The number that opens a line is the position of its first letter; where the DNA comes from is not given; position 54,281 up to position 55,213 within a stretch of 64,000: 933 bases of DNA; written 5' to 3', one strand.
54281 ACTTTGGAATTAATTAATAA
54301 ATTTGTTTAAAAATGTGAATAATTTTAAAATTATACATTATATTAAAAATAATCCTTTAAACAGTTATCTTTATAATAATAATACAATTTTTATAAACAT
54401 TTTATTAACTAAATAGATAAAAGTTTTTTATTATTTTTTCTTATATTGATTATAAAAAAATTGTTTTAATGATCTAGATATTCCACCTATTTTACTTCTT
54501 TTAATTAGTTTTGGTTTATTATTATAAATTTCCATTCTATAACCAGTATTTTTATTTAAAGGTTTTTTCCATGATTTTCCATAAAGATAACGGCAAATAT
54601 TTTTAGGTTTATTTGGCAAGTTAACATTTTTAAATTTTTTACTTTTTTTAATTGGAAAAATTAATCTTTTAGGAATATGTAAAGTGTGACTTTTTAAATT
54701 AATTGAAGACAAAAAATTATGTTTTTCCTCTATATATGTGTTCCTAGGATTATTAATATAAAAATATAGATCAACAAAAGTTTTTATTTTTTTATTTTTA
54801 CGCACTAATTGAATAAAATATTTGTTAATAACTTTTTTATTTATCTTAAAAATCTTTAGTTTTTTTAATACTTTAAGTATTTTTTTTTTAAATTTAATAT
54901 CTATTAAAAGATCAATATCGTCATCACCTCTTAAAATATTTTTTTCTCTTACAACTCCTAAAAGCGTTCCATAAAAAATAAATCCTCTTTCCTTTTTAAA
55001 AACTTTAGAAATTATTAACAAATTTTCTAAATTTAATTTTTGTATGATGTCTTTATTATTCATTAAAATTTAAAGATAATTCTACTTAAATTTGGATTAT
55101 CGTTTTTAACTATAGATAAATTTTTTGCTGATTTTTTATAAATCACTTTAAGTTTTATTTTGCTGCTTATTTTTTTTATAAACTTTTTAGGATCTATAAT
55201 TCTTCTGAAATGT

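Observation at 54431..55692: LicD plus methyltransferase cassette wedged against oriC and transcribed into it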

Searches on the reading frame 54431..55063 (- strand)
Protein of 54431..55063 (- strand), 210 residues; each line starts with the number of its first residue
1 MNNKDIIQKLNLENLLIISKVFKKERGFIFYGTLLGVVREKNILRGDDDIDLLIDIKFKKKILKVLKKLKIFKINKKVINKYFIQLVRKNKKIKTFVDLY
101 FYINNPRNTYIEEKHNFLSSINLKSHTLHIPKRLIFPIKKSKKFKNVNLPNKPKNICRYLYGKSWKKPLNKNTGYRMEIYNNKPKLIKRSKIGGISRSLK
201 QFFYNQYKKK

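Call 3: search_protein_families(library=pfam, proteins=[window:54431-55063:-], max_evalue=0.1)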
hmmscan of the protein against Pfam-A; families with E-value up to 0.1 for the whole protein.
window:54431-55063:- (210 aa): 3 families
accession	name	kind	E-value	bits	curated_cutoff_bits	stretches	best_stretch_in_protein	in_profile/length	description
PF04991.19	LicD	-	7e-05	23.5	22.6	1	28-165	9-170/227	LicD family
PF18403.7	Thioredoxin_15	-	0.007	16.8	27.4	1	20-78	136-193/207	Thioredoxin-like domain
PF14983.11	SPMIP10-like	-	0.06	13.8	27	1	117-151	38-70/138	Sperm-associated microtubule inner protein 10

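Call 4: search_protein_families(library=ncbifam, proteins=[window:54431-55063:-], max_evalue=0.1)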
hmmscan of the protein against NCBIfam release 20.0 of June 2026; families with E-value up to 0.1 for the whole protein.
window:54431-55063:- (210 aa): 1 family
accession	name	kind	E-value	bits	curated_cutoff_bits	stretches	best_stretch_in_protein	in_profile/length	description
NF045866.1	GGPL_Ptran_Mf1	equivalog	8.5e-08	32.6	225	1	23-57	17-53/240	diacylglycerol cholinephosphotransferase Mf1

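Call 26: find_homologous_proteins(query=window:54431-55063:-, max_evalue=0.001)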
Query window:54431-55063:- (210 aa): 120 proteins with E <= 0.001 among 832 candidates.
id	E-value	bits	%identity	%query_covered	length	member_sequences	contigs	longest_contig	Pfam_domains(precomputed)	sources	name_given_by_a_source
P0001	8.0e-117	406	91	100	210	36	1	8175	-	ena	-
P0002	9.6e-114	396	91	100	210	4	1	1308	-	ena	-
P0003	5.1e-94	332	75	100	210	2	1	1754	-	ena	-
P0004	4.8e-92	325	73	100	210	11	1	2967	PF04991.20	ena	-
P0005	8.2e-92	324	72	100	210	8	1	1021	-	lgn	-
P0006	1.0e-90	321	74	98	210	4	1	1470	-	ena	-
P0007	6.1e-90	318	71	100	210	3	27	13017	PF04991.20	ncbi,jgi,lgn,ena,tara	tara:strand:- start:3777 stop:4409 length:633 start_codon:yes stop_codon:yes gene_type:complete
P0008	1.7e-88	314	71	100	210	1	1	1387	-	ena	-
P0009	3.9e-88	312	69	91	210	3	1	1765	-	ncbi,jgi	-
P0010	5.0e-88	312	73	100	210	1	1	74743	-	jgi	jgi:hypothetical protein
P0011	1.9e-85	304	71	98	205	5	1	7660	-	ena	-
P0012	1.2e-84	301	68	100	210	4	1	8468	-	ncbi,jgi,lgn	-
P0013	7.4e-83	295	66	100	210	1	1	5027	-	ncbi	-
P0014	1.5e-75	271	67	90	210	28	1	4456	-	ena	-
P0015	2.4e-75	271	64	92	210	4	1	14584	PF04991.20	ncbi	-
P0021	4.5e-69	250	57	100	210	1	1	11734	-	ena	-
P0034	2.1e-67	245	56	100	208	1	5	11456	-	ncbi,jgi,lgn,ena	-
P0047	1.2e-66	242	59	97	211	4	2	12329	PF04991.20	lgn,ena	-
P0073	3.0e-62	228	52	97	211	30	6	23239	PF04991.20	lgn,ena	-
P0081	1.2e-60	223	53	97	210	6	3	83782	PF04991.20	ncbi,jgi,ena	-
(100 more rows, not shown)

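Call 28: find_encoding_contigs(protein=P0001, flank=6000, max_places=3)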
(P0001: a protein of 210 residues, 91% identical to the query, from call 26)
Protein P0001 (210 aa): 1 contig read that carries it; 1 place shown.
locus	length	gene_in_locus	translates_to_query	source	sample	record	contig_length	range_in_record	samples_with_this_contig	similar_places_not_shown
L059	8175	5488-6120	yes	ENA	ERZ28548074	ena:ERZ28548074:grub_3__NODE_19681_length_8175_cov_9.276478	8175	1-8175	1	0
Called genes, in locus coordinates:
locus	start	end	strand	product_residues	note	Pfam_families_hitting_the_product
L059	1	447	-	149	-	?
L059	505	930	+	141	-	PF04186:FxsA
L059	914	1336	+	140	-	PF02556:SecB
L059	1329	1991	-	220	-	PF00929:RNase_T, PF13482:RNase_H_2 (faint)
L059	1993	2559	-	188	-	PF01121:CoaE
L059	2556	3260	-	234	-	PF08501:Shikimate_dh_N, PF01488:Shikimate_DH, PF18317:SDH_C (weak)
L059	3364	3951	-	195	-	PF02545:Maf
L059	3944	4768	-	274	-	PF03618:Kinase-PPPase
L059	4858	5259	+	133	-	PF03848:TehB, PF05724:TPMT (weak), PF13489:Methyltransf_23, PF05175:MTS, PF13847:Methyltransf_31, PF08241:Methyltransf_11, PF08242:Methyltransf_12, PF13649:Methyltransf_25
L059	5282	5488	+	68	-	-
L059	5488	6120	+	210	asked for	-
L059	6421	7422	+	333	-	PF01208:URO-D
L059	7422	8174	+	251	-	?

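Call 29: find_encoding_contigs(protein=P0010, flank=8000, max_places=3)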
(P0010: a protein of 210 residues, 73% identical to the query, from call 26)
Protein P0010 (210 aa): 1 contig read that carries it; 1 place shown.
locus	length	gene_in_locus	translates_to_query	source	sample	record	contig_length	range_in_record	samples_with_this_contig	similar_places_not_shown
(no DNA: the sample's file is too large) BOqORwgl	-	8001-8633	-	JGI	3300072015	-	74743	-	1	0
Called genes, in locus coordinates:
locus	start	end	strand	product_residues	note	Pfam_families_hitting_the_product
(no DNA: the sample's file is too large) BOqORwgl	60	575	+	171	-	PF00227:Proteasome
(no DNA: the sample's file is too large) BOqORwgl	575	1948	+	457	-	PF01078:Mg_chelatase (faint), PF07728:AAA_5 (faint), PF00004:AAA (weak), PF07724:AAA_2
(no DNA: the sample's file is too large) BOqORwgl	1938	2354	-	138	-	PF01713:Smr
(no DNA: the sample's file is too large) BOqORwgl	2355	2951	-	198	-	PF04280:Tim44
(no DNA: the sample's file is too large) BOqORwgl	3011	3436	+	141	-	PF04186:FxsA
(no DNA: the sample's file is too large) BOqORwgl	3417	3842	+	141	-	PF02556:SecB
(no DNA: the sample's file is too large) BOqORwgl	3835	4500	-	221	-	PF00929:RNase_T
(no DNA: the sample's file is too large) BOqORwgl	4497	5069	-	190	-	PF01121:CoaE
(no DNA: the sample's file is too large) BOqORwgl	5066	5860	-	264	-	PF08501:Shikimate_dh_N, PF01488:Shikimate_DH (weak)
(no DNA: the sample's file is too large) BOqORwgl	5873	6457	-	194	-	PF02545:Maf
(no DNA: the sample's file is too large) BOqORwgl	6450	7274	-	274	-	PF03618:Kinase-PPPase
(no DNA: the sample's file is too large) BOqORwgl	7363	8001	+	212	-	PF03848:TehB, PF05724:TPMT (faint), PF13489:Methyltransf_23, PF05175:MTS (weak), PF13847:Methyltransf_31, PF08241:Methyltransf_11, PF08242:Methyltransf_12, PF13649:Methyltransf_25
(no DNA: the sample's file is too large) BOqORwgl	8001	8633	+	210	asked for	-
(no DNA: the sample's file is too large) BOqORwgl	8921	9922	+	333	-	PF01208:URO-D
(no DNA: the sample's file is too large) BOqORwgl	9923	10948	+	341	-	PF00762:Ferrochelatase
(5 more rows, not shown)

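Call 30: find_encoding_contigs(protein=P0081, flank=8000, max_places=3)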
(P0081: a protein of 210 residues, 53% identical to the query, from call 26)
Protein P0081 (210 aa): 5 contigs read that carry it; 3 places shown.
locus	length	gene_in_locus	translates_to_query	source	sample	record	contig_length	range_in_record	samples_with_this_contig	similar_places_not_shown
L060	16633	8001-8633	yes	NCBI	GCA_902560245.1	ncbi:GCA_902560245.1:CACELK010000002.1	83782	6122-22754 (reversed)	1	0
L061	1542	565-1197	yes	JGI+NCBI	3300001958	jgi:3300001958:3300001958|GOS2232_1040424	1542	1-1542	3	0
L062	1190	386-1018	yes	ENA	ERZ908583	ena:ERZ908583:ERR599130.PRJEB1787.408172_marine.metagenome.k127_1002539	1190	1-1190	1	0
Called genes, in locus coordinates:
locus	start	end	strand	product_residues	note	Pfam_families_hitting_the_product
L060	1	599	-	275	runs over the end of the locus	PF00497:SBP_bac_3, PF10613:Lig_chan-Glu_bd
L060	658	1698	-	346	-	PF02675:AdoMet_dc, PF17284:Spermine_synt_N (weak), PF01564:Spermine_synth, PF03602:Cons_hypoth95 (weak)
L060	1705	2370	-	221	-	PF00596:Aldolase_II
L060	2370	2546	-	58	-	-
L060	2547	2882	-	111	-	-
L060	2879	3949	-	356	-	PF01008:IF-2B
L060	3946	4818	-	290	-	PF01048:PNP_UDP_1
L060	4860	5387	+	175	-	PF00156:Pribosyltran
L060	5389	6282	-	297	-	PF00535:Glycos_transf_2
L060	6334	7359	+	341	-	PF01073:3Beta_HSD, PF01370:Epimerase, PF02719:Polysacc_synt_2, PF04321:RmlD_sub_bind, PF07993:NAD_binding_4 (weak), PF16363:GDP_Man_Dehyd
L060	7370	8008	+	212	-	PF03848:TehB, PF05724:TPMT (weak), PF13489:Methyltransf_23, PF05401:NodS (weak), PF13847:Methyltransf_31, PF13649:Methyltransf_25, PF08241:Methyltransf_11, PF08242:Methyltransf_12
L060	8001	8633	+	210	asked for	PF04991:LicD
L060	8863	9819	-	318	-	PF00535:Glycos_transf_2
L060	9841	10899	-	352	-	-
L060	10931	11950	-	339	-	PF01408:GFO_IDH_MocA, PF22725:GFO_IDH_MocA_C3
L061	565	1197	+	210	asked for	PF04991:LicD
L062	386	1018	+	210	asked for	PF04991:LicD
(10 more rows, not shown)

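Call 34: find_related_loci(query=A2, collection=genome_contigs, flank=10000)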
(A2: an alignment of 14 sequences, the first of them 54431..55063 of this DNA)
Query A2 (210 aa) in genome_contigs; peptide patterns used: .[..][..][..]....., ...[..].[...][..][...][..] (x = any residue, [..] = any of these).
599 stretches matched a pattern (row limit reached: there are more); 43 encode a relative of the query (tblastn E <= 1e-3); 43 distinct loci.
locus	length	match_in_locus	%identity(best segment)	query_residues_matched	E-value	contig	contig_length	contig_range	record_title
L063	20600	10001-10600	53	1-203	9e-68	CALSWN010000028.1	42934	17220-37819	MAG: uncultured Candidatus Pelagibacter sp. isolate ILMN-20200310-m41 genome assembly, contig: NODE_934_length_42934_cov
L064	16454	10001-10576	57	7-198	9e-66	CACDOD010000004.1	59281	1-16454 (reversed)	uncultured Pelagibacteraceae bacterium isolate AG-365-P20 genome assembly, contig: AG-365-P20_NODE_4, whole genome shotg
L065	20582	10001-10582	52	7-203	2e-63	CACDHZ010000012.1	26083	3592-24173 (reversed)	uncultured Pelagibacteraceae bacterium isolate AG-365-K10 genome assembly, contig: AG-365-K10_NODE_12, whole genome shot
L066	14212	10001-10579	54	8-200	1e-62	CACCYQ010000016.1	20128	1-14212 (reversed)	uncultured Pelagibacteraceae bacterium isolate AG-365-A04 genome assembly, contig: AG-365-A04_NODE_16, whole genome shot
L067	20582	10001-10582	53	8-201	2e-62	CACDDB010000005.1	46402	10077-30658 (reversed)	uncultured Pelagibacteraceae bacterium isolate AG-365-E14 genome assembly, contig: AG-365-E14_NODE_5, whole genome shotg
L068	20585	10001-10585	54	7-201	4e-58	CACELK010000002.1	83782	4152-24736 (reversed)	uncultured Pelagibacteraceae bacterium isolate AG-404-A03 genome assembly, contig: AG-404-A03_NODE_2, whole genome shotg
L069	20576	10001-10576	49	18-209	1e-57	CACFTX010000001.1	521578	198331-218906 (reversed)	uncultured Pelagibacteraceae bacterium isolate AG-414-L04 genome assembly, contig: AG-414-L04_NODE_1, whole genome shotg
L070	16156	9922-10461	50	18-197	4e-57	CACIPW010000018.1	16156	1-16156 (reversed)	uncultured Pelagibacteraceae bacterium isolate AG-439-C02 genome assembly, contig: AG-439-C02_NODE_18, whole genome shot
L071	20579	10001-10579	51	8-200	9e-55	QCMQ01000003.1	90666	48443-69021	Pelagibacteraceae bacterium AG-422-D23 Ga0172160_103, whole genome shotgun sequence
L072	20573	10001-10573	39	11-202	3e-38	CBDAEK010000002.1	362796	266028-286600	Oxalobacteraceae bacterium isolate MsE-6 genome assembly, contig: MsE-6-c3, whole genome shotgun sequence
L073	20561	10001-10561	35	6-184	2e-35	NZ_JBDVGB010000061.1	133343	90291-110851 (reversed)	MAG: Tateyamaria sp. isolate AQ.64.F.B3_146_13 AQ_64_F_B3_146_13_000000000061, whole genome shotgun sequence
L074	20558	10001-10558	38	9-191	6e-35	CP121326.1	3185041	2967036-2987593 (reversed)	MAG: Marivita sp. isolate NCC532_bact_1102 chromosome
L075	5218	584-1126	41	5-187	8e-35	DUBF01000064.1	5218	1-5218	MAG TPA_asm: Rhodospirillales bacterium isolate UWMA-0295 NODE_20161_length_5218_cov_0.069154, whole genome shotgun sequ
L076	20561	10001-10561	35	4-187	2e-33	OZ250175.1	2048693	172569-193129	MAG: Nitrosomonadaceae bacterium isolate 7da9c405-2c67-4caa-9b72-5bbf7b91a332 genome assembly, chromosome: 1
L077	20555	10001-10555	34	6-186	6e-33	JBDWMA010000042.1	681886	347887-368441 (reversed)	MAG: Pseudoruegeria sp. isolate CI.22.F.D2_448_36 CI_22_F_D2_448_36_000000000042, whole genome shotgun sequence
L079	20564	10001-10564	34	6-186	9e-30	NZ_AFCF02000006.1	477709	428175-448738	Leisingera sp. ANG1 contig_6, whole genome shotgun sequence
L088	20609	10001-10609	33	1-201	2e-21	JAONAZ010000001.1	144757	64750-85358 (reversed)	Acidimicrobiia bacterium isolate AH-545-I07 AH-545-I07_NODE_1, whole genome shotgun sequence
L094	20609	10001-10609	31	4-191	6e-28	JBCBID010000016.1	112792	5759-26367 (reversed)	MAG: Pseudomonadota bacterium isolate J06621_7 NODE_15_length_112792_cov_10.631762, whole genome shotgun sequence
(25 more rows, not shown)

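Call 36: find_encoding_contigs(protein=P0007, flank=5000, max_places=4)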
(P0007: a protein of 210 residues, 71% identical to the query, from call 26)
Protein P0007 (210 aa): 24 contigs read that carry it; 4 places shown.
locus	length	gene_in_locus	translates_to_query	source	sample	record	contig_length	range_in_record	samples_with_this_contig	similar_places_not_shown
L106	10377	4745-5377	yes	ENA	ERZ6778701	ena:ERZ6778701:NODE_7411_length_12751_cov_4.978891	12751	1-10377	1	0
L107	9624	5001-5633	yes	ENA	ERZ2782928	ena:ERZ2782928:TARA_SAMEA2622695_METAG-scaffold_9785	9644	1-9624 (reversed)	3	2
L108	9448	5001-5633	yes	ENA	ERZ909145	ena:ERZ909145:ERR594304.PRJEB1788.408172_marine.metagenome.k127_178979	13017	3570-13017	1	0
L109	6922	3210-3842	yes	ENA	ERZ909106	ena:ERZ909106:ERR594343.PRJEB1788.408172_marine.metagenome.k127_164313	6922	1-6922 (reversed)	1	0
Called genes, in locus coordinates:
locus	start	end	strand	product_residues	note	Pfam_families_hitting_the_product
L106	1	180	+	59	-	?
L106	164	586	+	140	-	PF02556:SecB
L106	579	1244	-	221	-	PF00929:RNase_T, PF13482:RNase_H_2 (faint)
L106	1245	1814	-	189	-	PF01121:CoaE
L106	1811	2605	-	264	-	PF08501:Shikimate_dh_N, PF01488:Shikimate_DH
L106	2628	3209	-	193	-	PF02545:Maf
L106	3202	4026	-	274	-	PF03618:Kinase-PPPase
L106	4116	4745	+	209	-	PF03848:TehB, PF05724:TPMT (weak), PF13489:Methyltransf_23, PF13847:Methyltransf_31, PF08241:Methyltransf_11, PF08242:Methyltransf_12, PF13649:Methyltransf_25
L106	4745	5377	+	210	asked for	PF04991:LicD (weak)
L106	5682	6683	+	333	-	PF01208:URO-D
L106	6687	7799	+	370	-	PF00762:Ferrochelatase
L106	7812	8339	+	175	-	PF12641:Flavodoxin_3 (weak), PF12724:Flavodoxin_5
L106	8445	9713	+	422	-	PF07498:Rho_N, PF07497:Rho_RNA_bind, PF00006:ATP-synt_ab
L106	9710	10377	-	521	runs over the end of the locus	PF00515:TPR_1 (faint), PF07719:TPR_2 (faint), PF13181:TPR_8 (faint), PF13424:TPR_12 (faint), PF13428:TPR_14 (faint), PF23914:TPR_CcmH_CycH (faint), PF00685:Sulfotransfer_1, PF13469:Sulfotransfer_3, +2 more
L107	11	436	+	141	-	PF04186:FxsA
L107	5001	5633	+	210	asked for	PF04991:LicD (weak)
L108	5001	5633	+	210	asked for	PF04991:LicD (weak)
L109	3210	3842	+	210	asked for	PF04991:LicD (weak)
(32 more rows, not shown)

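Call 37: find_encoding_contigs(protein=P0015, flank=6000, max_places=2)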
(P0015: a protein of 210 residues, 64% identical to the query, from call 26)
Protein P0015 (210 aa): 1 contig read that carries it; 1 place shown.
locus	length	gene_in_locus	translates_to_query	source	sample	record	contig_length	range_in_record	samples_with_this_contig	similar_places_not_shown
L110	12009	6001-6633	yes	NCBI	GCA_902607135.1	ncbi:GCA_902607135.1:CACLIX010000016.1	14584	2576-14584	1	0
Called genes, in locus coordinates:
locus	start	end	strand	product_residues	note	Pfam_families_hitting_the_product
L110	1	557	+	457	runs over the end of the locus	PF01078:Mg_chelatase (faint), PF07728:AAA_5 (faint), PF00004:AAA (weak), PF07724:AAA_2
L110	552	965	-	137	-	PF01713:Smr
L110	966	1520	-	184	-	PF04280:Tim44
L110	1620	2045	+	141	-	PF04186:FxsA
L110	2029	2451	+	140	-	PF02556:SecB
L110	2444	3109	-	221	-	PF00929:RNase_T, PF13482:RNase_H_2 (faint)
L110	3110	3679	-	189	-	PF01121:CoaE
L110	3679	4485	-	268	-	PF08501:Shikimate_dh_N, PF01488:Shikimate_DH (weak), PF18317:SDH_C (weak)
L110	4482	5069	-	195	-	PF02545:Maf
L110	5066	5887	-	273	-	PF03618:Kinase-PPPase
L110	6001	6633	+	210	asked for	PF04991:LicD (weak)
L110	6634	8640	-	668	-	PF01011:PQQ, PF13570:Beta-prop_ACSF4 (weak), PF13360:PQQ_2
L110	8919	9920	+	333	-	PF01208:URO-D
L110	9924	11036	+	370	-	PF00762:Ferrochelatase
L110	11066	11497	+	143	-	PF03653:UPF0093, PF05425:CopD (weak)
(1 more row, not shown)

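Call 38: find_encoding_contigs(protein=P0021, flank=6000, max_places=2)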
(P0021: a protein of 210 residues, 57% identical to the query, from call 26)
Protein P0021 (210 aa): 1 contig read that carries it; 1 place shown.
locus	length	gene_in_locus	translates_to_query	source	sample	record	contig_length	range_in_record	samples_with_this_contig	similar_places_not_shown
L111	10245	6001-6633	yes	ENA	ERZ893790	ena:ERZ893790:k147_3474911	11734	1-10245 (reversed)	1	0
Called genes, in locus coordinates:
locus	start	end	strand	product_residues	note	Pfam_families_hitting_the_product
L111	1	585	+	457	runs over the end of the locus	PF01078:Mg_chelatase (faint), PF07728:AAA_5 (faint), PF00004:AAA (weak), PF07724:AAA_2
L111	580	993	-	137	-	PF01713:Smr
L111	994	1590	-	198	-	PF04280:Tim44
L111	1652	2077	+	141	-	PF04186:FxsA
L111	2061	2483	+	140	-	PF02556:SecB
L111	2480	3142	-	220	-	PF00929:RNase_T, PF13482:RNase_H_2 (faint)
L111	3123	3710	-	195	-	PF01121:CoaE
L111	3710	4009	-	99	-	PF18317:SDH_C (weak)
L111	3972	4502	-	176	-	PF08501:Shikimate_dh_N, PF01488:Shikimate_DH (weak)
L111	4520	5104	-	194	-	PF02545:Maf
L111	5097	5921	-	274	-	PF03618:Kinase-PPPase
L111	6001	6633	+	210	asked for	-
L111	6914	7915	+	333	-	PF01208:URO-D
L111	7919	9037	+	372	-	PF00762:Ferrochelatase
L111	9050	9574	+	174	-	PF12641:Flavodoxin_3 (weak), PF12724:Flavodoxin_5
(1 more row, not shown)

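Call 43: search_solved_structures(query=A2, max_evalue=1, show_alignments=2)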
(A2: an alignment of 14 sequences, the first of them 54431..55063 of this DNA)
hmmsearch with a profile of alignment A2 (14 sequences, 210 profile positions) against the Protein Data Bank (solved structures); distinct sequences matched with E-value up to 1: 3.
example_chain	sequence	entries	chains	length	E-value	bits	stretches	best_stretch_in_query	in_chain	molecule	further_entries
5zy9_C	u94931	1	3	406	0.1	15.4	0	164-204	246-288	Threonyl-tRNA synthase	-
9gei_A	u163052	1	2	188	0.28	13.9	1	68-157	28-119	Galactose/N-acetyl-D-galactosamine lectin heavy subunit 1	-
9ged_A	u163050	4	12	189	0.29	13.9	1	68-157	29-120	Galactose/N-acetyl-D-galactosamine lectin heavy subunit 1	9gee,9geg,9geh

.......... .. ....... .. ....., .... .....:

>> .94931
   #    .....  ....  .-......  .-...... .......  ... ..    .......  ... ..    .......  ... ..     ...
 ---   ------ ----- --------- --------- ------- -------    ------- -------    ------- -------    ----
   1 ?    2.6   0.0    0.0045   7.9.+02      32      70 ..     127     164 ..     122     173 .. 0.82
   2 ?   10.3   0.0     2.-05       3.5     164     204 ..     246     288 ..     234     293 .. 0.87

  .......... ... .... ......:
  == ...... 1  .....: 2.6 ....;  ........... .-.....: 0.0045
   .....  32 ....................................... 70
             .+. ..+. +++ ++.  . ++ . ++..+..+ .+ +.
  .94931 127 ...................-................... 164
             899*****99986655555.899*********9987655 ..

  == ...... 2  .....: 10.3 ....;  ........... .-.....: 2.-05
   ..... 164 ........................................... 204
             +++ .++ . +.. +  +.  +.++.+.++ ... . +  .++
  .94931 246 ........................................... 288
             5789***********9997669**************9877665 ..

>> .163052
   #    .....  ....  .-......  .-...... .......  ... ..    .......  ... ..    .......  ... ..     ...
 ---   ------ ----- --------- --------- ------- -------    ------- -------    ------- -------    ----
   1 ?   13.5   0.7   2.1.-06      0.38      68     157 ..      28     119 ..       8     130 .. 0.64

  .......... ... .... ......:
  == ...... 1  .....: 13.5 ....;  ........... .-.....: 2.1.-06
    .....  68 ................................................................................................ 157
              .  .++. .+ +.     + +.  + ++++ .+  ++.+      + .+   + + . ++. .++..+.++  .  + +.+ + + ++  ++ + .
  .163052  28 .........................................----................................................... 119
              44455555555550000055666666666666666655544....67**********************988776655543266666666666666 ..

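Call 59: search_protein_families(library=pfam, proteins=[L065:6558-7577:+, L065:10944-11924:-, L073:7777-8970:-, L094:13300-14199:+, L065:11931-12815:-, L066:6696-7217:+, L077:11762-12520:+, L094:10664-11644:-, L088:10744-12354:+, L079:2293-5244:-], max_evalue=0.0001)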
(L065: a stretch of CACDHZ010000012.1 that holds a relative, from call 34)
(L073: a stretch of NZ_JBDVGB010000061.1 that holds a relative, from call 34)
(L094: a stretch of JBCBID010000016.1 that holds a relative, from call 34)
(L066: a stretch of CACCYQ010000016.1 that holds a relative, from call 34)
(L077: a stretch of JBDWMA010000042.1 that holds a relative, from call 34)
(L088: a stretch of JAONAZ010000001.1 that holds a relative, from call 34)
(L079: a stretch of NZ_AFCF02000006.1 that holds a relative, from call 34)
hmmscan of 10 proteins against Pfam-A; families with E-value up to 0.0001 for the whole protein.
L065:6558-7577:+ (339 aa): 7 families
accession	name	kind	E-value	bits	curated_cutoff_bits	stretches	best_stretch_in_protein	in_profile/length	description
PF16363.11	GDP_Man_Dehyd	-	1.1e-83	281.9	27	1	5-312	1-332/332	GDP-mannose 4,6 dehydratase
PF01370.27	Epimerase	-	4.7e-61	206.7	20.9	1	4-243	1-240/240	NAD dependent epimerase/dehydratase family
PF01073.25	3Beta_HSD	-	4e-15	56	22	1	5-223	1-221/280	3-beta hydroxysteroid dehydrogenase/isomerase family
PF04321.23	RmlD_sub_bind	-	4.9e-14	52.5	27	1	3-171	2-145/287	RmlD substrate binding domain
PF02719.21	Polysacc_synt_2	-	2e-12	47.4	20.2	1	4-282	1-267/293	Polysaccharide biosynthesis protein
PF07993.18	NAD_binding_4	-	9.8e-10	38.4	20.1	1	76-183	92-209/258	Male sterility protein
PF00106.31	adh_short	-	3.7e-06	27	26.6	1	2-170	1-168/195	short chain dehydrogenase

L065:10944-11924:- (326 aa): 2 families
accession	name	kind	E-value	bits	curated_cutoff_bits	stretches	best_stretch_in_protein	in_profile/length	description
PF01408.29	GFO_IDH_MocA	-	1.6e-24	87.3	24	1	2-117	1-114/120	Oxidoreductase family, NAD-binding Rossmann fold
PF22725.1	GFO_IDH_MocA_C3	-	5.8e-13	49.4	27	1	133-250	3-123/124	GFO/IDH/MocA C-terminal domain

L073:7777-8970:- (397 aa): 4 families
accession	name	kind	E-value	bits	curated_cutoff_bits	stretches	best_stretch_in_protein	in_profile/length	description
PF08442.15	ATP-grasp_2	-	9.5e-71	238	29.5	1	2-212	1-201/202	ATP-grasp domain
PF00549.24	Ligase_CoA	-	4.6e-36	124.2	24.5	1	272-391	1-127/128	CoA-ligase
PF24948.1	Citrate_synth_N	-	1.6e-11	44.4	83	1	115-235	115-227/232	ATP-citrate synthase ATP-grasp domain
PF13549.11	ATP-grasp_5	-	1.7e-07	31.3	27.6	1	4-226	11-219/221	ATP-grasp domain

L094:13300-14199:+ (299 aa): 2 families
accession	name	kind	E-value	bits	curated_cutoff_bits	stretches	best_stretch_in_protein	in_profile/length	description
PF03328.21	HpcH_HpaI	-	1.6e-43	149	25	1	23-230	1-221/221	HpcH/HpaI aldolase/citrate lyase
PF15617.12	C-C_Bond_Lyase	-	1.1e-11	44.9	28.4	1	187-261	207-290/320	C-C_Bond_Lyase of the TIM-Barrel fold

L065:11931-12815:- (294 aa): 1 family
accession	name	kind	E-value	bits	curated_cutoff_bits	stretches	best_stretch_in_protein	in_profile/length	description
PF04724.18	Glyco_transf_17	-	2e-17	63.8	26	1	2-290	74-338/348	Glycosyltransferase family 17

L066:6696-7217:+ (173 aa): 1 family
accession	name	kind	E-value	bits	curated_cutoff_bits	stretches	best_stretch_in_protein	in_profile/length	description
PF00908.23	dTDP_sugar_isom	-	3.9e-51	173.5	27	1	6-168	2-167/168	dTDP-4-dehydrorhamnose 3,5-epimerase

L077:11762-12520:+ (252 aa): 1 family
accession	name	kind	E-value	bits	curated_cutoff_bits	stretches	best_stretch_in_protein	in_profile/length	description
PF01925.25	TauE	-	3.2e-33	115.8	32.6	1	15-246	3-237/237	Sulfite exporter TauE/SafE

L094:10664-11644:- (326 aa): 2 families
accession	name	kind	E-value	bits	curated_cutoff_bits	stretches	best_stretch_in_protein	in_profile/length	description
PF00056.29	Ldh_1_N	-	9.9e-39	133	27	1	11-149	2-141/141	lactate/malate dehydrogenase, NAD binding domain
PF02866.23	Ldh_1_C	-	2.8e-34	119.1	22.6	1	154-311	3-163/174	lactate/malate dehydrogenase, alpha/beta C-terminal domain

L088:10744-12354:+ (536 aa): 5 families
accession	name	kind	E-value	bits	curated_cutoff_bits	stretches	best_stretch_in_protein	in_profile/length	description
PF00005.33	ABC_tran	-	5.3e-18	66.4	25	1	353-486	2-137/137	ABC transporter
PF00664.28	ABC_membrane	-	7.8e-06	26.2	28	1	141-267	118-244/274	ABC transporter transmembrane region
PF02463.25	SMC_N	-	1.7e-05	24.8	40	0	350-379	13-41/220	RecF/RecN/SMC N terminal domain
PF13304.12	AAA_21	-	2.2e-05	25.1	27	0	365-425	2-65/304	AAA domain, putative AbiEii toxin, Type IV TA system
PF13555.12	AAA_29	-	3.4e-05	23.9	27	1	352-389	12-49/61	P-loop containing region of AAA domain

L079:2293-5244:- (983 aa): 4 families
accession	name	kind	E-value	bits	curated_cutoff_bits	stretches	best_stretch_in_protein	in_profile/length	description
PF00676.26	E1_dh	-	1.9e-55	188.4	22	1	240-562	2-297/300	Dehydrogenase E1 component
PF16870.10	OxoGdeHyase_C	-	5.6e-54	182.4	27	1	827-981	1-151/151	2-oxoglutarate dehydrogenase C-terminal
PF02779.29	Transket_pyr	-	5.4e-48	163.4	27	1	630-822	3-173/174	Transketolase, pyrimidine binding domain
PF16078.10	2-oxogl_dehyd_N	-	3.4e-16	58.9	27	1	13-52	1-40/41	2-oxoglutarate dehydrogenase N-terminus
